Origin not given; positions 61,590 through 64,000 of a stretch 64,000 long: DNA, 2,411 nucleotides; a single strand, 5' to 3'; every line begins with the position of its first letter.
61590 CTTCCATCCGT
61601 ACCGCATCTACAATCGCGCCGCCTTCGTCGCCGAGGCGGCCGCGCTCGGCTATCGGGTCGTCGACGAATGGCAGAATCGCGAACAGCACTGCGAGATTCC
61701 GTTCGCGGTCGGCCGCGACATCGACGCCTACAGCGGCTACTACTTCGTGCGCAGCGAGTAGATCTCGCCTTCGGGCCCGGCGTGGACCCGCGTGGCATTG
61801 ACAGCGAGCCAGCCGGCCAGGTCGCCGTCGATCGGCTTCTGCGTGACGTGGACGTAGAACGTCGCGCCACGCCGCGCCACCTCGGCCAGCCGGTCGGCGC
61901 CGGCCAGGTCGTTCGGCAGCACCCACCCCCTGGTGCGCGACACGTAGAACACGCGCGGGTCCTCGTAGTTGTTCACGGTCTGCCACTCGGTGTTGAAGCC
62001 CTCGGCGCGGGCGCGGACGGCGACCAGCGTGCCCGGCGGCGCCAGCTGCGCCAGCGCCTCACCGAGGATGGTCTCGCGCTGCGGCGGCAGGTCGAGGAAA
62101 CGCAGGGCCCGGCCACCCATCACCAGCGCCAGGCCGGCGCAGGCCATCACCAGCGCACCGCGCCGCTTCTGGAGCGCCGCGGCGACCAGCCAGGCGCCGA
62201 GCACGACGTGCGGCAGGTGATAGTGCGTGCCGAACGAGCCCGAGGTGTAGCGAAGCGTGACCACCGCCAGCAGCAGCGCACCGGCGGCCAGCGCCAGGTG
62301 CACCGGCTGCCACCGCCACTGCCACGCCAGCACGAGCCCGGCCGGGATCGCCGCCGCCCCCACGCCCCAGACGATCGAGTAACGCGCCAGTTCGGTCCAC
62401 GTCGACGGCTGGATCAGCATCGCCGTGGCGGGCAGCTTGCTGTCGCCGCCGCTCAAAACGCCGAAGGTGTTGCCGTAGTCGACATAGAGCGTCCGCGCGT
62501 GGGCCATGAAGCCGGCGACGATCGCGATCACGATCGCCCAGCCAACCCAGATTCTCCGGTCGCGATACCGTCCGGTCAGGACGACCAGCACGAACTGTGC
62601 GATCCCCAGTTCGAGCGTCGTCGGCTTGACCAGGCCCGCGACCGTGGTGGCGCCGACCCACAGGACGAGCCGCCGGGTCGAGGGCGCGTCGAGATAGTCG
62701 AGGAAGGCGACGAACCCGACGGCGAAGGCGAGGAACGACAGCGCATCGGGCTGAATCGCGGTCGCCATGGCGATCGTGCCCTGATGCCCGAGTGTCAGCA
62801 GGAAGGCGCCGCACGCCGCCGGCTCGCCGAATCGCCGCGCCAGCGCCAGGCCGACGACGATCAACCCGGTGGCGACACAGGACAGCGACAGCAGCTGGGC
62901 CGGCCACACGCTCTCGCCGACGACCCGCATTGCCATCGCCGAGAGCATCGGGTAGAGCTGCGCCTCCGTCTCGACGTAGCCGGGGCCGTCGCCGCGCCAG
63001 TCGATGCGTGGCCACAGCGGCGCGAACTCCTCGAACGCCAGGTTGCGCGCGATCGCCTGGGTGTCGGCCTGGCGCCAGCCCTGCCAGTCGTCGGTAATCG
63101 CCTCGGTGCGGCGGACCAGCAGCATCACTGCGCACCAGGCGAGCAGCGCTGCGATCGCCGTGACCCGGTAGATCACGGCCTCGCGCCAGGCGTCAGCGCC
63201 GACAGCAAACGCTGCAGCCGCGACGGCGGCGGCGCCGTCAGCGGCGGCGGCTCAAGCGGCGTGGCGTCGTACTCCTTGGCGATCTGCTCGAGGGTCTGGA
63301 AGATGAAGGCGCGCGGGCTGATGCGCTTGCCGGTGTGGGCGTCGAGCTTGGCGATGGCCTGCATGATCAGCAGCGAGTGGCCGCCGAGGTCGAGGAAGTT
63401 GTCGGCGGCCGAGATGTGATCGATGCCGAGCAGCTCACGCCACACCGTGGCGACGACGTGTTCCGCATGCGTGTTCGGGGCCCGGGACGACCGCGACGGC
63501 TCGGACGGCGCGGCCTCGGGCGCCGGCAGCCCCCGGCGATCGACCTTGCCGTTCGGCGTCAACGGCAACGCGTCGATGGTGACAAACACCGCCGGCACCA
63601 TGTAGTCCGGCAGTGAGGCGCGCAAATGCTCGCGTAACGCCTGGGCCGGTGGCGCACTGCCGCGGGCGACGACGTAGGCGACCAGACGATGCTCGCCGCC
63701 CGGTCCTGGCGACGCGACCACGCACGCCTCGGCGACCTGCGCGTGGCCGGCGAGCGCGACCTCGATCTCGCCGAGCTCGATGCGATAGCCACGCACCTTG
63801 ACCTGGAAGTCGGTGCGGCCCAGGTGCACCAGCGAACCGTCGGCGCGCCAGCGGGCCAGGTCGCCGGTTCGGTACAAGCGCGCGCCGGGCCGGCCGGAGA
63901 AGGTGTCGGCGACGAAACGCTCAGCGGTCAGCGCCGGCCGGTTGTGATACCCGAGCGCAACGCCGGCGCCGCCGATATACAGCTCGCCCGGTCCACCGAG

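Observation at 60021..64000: Terminal NRPS A-PCP didomain translationally coupled to a GT-C-like membrane protein, flanked by a methyltransferase and a JmjC-type oxygenase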

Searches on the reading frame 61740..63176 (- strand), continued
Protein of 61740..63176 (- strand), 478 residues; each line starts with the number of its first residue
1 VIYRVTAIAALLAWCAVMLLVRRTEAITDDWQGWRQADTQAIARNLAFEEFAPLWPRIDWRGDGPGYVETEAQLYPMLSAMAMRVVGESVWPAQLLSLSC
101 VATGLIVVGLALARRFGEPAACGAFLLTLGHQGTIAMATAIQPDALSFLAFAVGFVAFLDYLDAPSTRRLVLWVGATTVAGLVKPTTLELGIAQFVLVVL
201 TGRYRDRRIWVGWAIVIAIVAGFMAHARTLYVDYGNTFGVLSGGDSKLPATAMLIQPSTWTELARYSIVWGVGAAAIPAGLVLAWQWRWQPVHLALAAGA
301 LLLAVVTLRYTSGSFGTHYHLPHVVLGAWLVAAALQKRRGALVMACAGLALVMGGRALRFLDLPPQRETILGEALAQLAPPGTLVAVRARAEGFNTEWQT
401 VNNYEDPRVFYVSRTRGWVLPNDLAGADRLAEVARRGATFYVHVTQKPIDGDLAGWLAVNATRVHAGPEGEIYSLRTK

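Call 59: find_encoding_contigs(protein=P0123, flank=10000, max_places=2)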
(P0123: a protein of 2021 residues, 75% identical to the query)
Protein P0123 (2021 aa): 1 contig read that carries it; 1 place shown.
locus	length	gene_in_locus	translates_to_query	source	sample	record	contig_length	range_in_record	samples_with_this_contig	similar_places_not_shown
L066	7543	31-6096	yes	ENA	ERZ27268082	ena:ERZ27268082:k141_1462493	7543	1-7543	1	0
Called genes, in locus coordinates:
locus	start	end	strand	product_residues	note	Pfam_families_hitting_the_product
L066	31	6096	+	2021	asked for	PF02801:Ketoacyl-synt_C, PF16197:KAsynt_C_assoc, PF22336:RhiE-like_linker, PF22621:CurL-like_PKS_C, PF00698:Acyl_transf_1, PF00550:PP-binding, PF00202:Aminotran_3, PF00668:Condensation, +1 more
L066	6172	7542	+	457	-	?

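Call 61: search_protein_families(library=pfam, proteins=[L012:7392-8684:-, L012:8789-9910:+, L012:11457-12779:-, L012:12795-14036:-, L012:13827-16124:+, L012:17135-21406:+, L025:12296-14293:-, L025:14964-16331:-, L025:15814-17226:+, L025:17223-17825:+], max_evalue=0.001)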
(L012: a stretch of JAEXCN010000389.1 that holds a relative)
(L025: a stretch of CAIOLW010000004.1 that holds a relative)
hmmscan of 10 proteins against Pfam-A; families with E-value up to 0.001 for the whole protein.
L012:7392-8684:- (430 aa): 0 families

L012:8789-9910:+ (373 aa): 5 families
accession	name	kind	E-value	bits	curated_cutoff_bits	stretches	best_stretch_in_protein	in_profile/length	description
PF13692.12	Glyco_trans_1_4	-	5.7e-31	108.1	27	1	199-340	2-142/142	Glycosyl transferases group 1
PF00534.26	Glycos_transf_1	-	3.7e-27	95.4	26.4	1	196-341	13-159/172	Glycosyl transferases group 1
PF13439.12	Glyco_transf_4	-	9.6e-23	81.5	28.5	1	18-177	2-168/170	Glycosyltransferase Family 4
PF13579.12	Glyco_trans_4_4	-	5.9e-18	66.1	29.7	1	18-173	1-157/158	Glycosyl transferase 4-like domain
PF20706.3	GT4-conflict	-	1.9e-05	24.3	26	1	126-300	130-310/385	Family 4 Glycosyltransferase in conflict systems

L012:11457-12779:- (440 aa): 1 family
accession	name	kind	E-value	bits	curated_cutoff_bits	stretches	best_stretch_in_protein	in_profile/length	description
PF04932.20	Wzy_C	-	4.4e-19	69.2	31.7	1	195-334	2-148/149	O-Antigen ligase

L012:12795-14036:- (413 aa): 6 families
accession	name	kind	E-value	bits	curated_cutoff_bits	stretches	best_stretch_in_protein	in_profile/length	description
PF13692.12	Glyco_trans_1_4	-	1.2e-36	126.5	27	1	229-376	2-142/142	Glycosyl transferases group 1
PF00534.26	Glycos_transf_1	-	4.6e-33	114.6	26.4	1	227-389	14-171/172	Glycosyl transferases group 1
PF13524.12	Glyco_trans_1_2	-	1.6e-13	51.3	25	1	261-405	16-143/144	Glycosyl transferase-like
PF13439.12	Glyco_transf_4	-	1e-11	45.6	28.5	1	124-217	65-169/170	Glycosyltransferase Family 4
PF20706.3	GT4-conflict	-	1.7e-09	37.6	26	1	195-352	161-323/385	Family 4 Glycosyltransferase in conflict systems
PF13579.12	Glyco_trans_4_4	-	0.00012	22.9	29.7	1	30-212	7-157/158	Glycosyl transferase 4-like domain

L012:13827-16124:+ (765 aa): 3 families
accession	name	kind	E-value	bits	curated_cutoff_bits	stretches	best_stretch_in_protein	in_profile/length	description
PF13229.12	Beta_helix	-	1.2e-08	35.1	25.9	1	366-417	3-55/158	Right handed beta helix region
PF07602.17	DUF1565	-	5e-05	23.2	20.3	1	203-241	2-40/257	Protein of unknown function (DUF1565)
PF22842.2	Pel9A-like_beta_helix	-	0.00026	20.5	25.2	1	190-239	4-52/370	Pel9A-like, right handed beta helix region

L012:17135-21406:+ (1424 aa): 10 families
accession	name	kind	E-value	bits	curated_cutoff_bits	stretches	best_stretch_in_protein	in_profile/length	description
PF00501.34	AMP-binding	-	7.7e-90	301.9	29.9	1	219-563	1-384/384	AMP-binding enzyme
PF00109.32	ketoacyl-synt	-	1.2e-70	238.4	20.8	1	810-1059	2-252/252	Beta-ketoacyl synthase, N-terminal domain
PF02801.28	Ketoacyl-synt_C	-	7.1e-44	149.1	20.8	1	1067-1186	1-119/119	Beta-ketoacyl synthase, C-terminal domain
PF16197.11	KAsynt_C_assoc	-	2.4e-22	79.9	33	1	1188-1304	1-111/111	Ketoacyl-synthetase C-terminal extension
PF22621.2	CurL-like_PKS_C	-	1.9e-21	76.2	27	1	1252-1315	1-64/64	CurL-like, PKS C-terminal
PF00698.26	Acyl_transf_1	-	1.4e-15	58.1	32.7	1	1334-1424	3-93/319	Acyl transferase domain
PF22336.2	RhiE-like_linker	-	1.9e-15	57.1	27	1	1256-1316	2-61/67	RhiE-like, KS-MAT linker domain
PF13193.12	AMP-binding_C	-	9.3e-11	42.9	24.5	1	621-696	1-76/76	AMP-binding enzyme C-terminal domain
PF00550.31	PP-binding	-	3.8e-10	40.3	20.8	1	726-789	2-67/67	Phosphopantetheine attachment site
PF00108.29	Thiolase_N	-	3.2e-05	23.9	26.4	1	955-1008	57-112/260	Thiolase, N-terminal domain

L025:12296-14293:- (665 aa): 3 families
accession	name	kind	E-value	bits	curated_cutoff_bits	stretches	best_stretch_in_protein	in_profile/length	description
PF00501.34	AMP-binding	-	1.1e-88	298.1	29.9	1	55-407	1-384/384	AMP-binding enzyme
PF13193.12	AMP-binding_C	-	9.2e-15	55.8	24.5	1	466-540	1-76/76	AMP-binding enzyme C-terminal domain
PF00550.31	PP-binding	-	1.3e-10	41.9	20.8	1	569-634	3-67/67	Phosphopantetheine attachment site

L025:14964-16331:- (455 aa): 1 family
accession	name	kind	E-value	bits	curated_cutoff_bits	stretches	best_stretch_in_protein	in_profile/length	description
PF00144.29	Beta-lactamase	-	1.6e-42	146.3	27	1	143-425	26-303/329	Beta-lactamase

L025:15814-17226:+ (470 aa): 2 families
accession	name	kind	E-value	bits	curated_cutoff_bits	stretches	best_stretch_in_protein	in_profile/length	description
PF00005.33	ABC_tran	-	2.2e-29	103.3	25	1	187-326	6-137/137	ABC transporter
PF13304.12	AAA_21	-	2.3e-11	44.7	27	2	194-250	2-55/304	AAA domain, putative AbiEii toxin, Type IV TA system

L025:17223-17825:+ (201 aa): 2 families
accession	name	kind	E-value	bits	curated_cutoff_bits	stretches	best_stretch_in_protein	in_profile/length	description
PF13346.12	ABC2_membrane_5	-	2.1e-05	24.6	25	1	67-199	32-159/205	ABC-2 family transporter protein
PF12698.13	ABC2_membrane_3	-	2.9e-05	23.8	31.6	1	70-198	163-279/347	ABC-2 family transporter protein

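Call 66: search_protein_families(library=ncbifam, proteins=[L065:1674-3773:+], max_evalue=1e-10)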
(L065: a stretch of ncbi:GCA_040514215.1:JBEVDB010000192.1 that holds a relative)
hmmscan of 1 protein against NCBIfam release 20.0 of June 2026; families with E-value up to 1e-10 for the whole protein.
L065:1674-3773:+ (700 aa): 101 families (the best 25 are shown)
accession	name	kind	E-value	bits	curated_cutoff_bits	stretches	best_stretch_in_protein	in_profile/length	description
NF047350.1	aureusi_NRPS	equivalog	2.7e-138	462.4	2500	1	2-570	419-974/2373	aureusimine non-ribosomal peptide synthetase AusA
NF004282.0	PRK05691.1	subfamily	3.3e-132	441.6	4090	2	297-570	2495-2774/4334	non-ribosomal peptide synthase/polyketide synthase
NF041803.1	NRPS_SolG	exception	1.2e-131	440.4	2200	1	1-569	566-1153/1163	solanimycin non-ribosomal peptide synthetase SolG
TIGR01733.1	AA-adenyl-dom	subfamily_domain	1.4e-124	416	317.4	1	24-420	2-409/409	amino acid adenylation domain-containing protein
NF038078.1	NRPS_MxcG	equivalog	4.1e-117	392.2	2300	1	2-580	462-1050/1442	myxochelin non-ribosomal peptide synthetase MxcG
NF007605.2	PRK10252.1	equivalog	2.5e-95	320.1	2400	1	4-569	462-1039/1292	enterobactin non-ribosomal peptide synthetase EntF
NF003417.0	PRK04813.1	subfamily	5.7e-80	269.3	476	1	6-484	13-499/505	D-alanine--poly(phosphoribitol) ligase subunit DltA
TIGR01734.1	D-ala-DACP-lig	equivalog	9.9e-77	258.6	559.85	1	5-484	9-498/504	D-alanine--poly(phosphoribitol) ligase subunit DltA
NF004837.0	PRK06187.1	subfamily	1.5e-65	221.4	476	1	2-484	14-518/531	long-chain-fatty-acid--CoA ligase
TIGR03098.1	ligase_PEP_1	hypoth_equivalog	1.8e-60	204.9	592.35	1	6-484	10-514/517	acyl-CoA ligase (AMP-forming), exosortase A system-associated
TIGR03443.1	alpha_am_amid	equivalog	1.7e-58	198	1030.1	3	367-441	678-752/1390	L-aminoadipate-semialdehyde dehydrogenase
NF004822.0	PRK06178.1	equivalog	4.1e-50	170.9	782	2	127-484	202-563/571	acyl-CoA synthetase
NF005858.0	PRK07787.1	subfamily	1e-48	166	575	1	12-484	17-468/471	acyl-CoA synthetase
NF004511.1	PRK05852.1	equivalog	3.4e-47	161.2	650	1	6-484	9-500/505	FadD7 family fatty acid--CoA ligase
NF006181.0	PRK08314.1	subfamily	2.8e-46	157.9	705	1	132-480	198-546/563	long-chain-fatty-acid--CoA ligase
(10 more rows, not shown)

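Call 71: find_encoding_contigs(protein=P0130, flank=10000, max_places=1)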
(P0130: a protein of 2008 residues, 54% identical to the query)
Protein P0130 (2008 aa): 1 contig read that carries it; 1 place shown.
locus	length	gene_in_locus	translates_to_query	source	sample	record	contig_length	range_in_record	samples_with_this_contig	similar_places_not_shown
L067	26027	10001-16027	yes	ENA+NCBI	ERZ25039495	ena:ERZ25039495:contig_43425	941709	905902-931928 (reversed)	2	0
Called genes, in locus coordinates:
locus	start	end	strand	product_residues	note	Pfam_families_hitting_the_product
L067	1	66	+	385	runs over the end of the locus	PF13480:Acetyltransf_6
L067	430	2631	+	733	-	PF18582:HZS_alpha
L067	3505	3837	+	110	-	-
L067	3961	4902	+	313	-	PF13621:Cupin_8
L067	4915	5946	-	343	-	PF13621:Cupin_8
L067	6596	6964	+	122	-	-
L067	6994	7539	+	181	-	PF13621:Cupin_8 (weak)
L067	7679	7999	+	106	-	-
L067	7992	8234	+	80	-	PF13621:Cupin_8 (weak)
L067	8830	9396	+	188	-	-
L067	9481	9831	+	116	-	PF00501:AMP-binding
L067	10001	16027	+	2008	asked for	PF00501:AMP-binding, PF13193:AMP-binding_C, PF00550:PP-binding, PF00109:ketoacyl-synt, PF02801:Ketoacyl-synt_C, PF16197:KAsynt_C_assoc, PF22336:RhiE-like_linker, PF22621:CurL-like_PKS_C, +4 more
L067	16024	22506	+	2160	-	PF00668:Condensation, PF00501:AMP-binding, PF13193:AMP-binding_C (weak), PF00550:PP-binding, PF00668:Condensation, PF00501:AMP-binding, PF13193:AMP-binding_C, PF00550:PP-binding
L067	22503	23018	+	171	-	PF12146:Hydrolase_4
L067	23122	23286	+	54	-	-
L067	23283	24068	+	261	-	PF00561:Abhydrolase_1, PF12697:Abhydrolase_6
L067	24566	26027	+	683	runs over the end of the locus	PF18582:HZS_alpha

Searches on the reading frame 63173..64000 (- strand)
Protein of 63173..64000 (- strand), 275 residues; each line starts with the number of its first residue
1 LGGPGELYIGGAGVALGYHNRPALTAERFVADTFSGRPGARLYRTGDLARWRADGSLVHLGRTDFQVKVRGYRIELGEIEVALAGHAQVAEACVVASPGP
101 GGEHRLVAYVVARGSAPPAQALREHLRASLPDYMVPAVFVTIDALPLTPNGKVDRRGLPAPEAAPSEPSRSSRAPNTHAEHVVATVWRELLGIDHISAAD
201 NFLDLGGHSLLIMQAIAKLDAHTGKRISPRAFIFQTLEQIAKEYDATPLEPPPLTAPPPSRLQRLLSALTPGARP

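Call 5: search_protein_families(library=pfam, proteins=[window:63173-64000:-], max_evalue=0.1)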
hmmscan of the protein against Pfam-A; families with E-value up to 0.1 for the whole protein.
window:63173-64000:- (275 aa): 2 families
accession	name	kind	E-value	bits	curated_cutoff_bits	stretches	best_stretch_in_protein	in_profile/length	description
PF13193.12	AMP-binding_C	-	6.6e-17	62.7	24.5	1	78-152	1-76/76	AMP-binding enzyme C-terminal domain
PF00550.31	PP-binding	-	2.3e-11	44.2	20.8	1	182-242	2-65/67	Phosphopantetheine attachment site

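Call 6: search_protein_families(library=ncbifam, proteins=[window:63173-64000:-], max_evalue=0.1)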
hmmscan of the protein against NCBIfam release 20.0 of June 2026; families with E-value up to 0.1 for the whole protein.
window:63173-64000:- (275 aa): 96 families (the best 25 are shown)
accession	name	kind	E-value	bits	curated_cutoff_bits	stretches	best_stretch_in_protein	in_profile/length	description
NF004282.0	PRK05691.1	subfamily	5.6e-72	241.7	4090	1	2-242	2530-2773/4334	non-ribosomal peptide synthase/polyketide synthase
NF041803.1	NRPS_SolG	exception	6.5e-70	235.9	2200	1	2-220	906-1131/1163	solanimycin non-ribosomal peptide synthetase SolG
NF038078.1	NRPS_MxcG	equivalog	1.4e-57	194.9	2300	1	2-237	801-1034/1442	myxochelin non-ribosomal peptide synthetase MxcG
NF007605.2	PRK10252.1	equivalog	1.9e-56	191.3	2400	1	2-242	796-1039/1292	enterobactin non-ribosomal peptide synthetase EntF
NF047350.1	aureusi_NRPS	equivalog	2.8e-56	190.4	2500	1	2-242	740-973/2373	aureusimine non-ribosomal peptide synthetase AusA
TIGR01733.1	AA-adenyl-dom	subfamily_domain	5.9e-42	143.9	317.4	1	2-94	317-409/409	amino acid adenylation domain-containing protein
TIGR03443.1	alpha_am_amid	equivalog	5.6e-41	140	1030.1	2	121-243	785-916/1390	L-aminoadipate-semialdehyde dehydrogenase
NF003417.0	PRK04813.1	subfamily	3.8e-34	118.1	476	1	3-158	344-499/505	D-alanine--poly(phosphoribitol) ligase subunit DltA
TIGR01734.1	D-ala-DACP-lig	equivalog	4e-32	111.4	559.85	1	4-158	343-498/504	D-alanine--poly(phosphoribitol) ligase subunit DltA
TIGR03098.1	ligase_PEP_1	hypoth_equivalog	4.8e-26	91.3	592.35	1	4-158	356-514/517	acyl-CoA ligase (AMP-forming), exosortase A system-associated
NF005858.0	PRK07787.1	subfamily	1.1e-22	80.1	575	1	5-158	323-468/471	acyl-CoA synthetase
NF004837.0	PRK06187.1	subfamily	1.6e-22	79.5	476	1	5-159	373-519/531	long-chain-fatty-acid--CoA ligase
NF004511.1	PRK05852.1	equivalog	2.7e-20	72.5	650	1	4-158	354-500/505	FadD7 family fatty acid--CoA ligase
NF006181.0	PRK08314.1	subfamily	1.5e-19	69.6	705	1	4-164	398-556/563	long-chain-fatty-acid--CoA ligase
NF004814.0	PRK06164.1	equivalog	2e-19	69.6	677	1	2-150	375-515/540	acyl-CoA synthetase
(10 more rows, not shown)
